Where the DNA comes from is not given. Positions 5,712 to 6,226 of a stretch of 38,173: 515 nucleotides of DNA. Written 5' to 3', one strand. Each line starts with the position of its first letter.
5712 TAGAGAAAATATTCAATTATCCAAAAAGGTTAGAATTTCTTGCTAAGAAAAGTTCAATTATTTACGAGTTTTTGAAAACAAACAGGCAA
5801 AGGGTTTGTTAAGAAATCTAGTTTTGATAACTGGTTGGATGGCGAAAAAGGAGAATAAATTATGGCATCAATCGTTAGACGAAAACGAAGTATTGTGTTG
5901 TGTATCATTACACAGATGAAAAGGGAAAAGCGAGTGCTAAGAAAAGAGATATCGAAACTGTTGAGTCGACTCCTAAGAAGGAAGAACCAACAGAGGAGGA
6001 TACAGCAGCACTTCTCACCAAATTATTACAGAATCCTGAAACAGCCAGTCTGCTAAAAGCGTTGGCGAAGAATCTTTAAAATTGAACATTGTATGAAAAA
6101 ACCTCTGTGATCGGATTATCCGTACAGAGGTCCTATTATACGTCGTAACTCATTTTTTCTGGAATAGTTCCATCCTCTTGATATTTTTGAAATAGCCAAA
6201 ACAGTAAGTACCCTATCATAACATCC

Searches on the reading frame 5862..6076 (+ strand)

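Call 55: search_protein_families(library=pfam, proteins=[window:5862-6053:+, window:5879-6076:+], max_evalue=1)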
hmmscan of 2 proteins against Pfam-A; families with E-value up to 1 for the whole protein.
window:5862-6053:+ (64 aa): 3 families
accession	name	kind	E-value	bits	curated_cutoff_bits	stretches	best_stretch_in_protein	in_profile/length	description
PF15908.10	HMMR_C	-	0.004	17.9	28.6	1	16-51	90-125/157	Hyaluronan mediated motility receptor C-terminal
PF10508.15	Proteasom_PSMB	-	0.065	12.2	23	1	8-53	123-168/499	Proteasome non-ATPase 26S subunit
PF12401.13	FhaA_N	-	0.094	13.6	25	1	23-58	22-57/115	FhaA, N-terminal domain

window:5879-6076:+ (66 aa): 2 families
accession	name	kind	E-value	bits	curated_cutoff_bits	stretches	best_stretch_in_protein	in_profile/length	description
PF16403.11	Bact_surface_Ig-like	-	0.11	13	27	1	4-26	48-70/71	Bacterial surface protein, Ig-like domain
PF13511.11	DUF4124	-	0.13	13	22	1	8-43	23-55/56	Domain of unknown function (DUF4124)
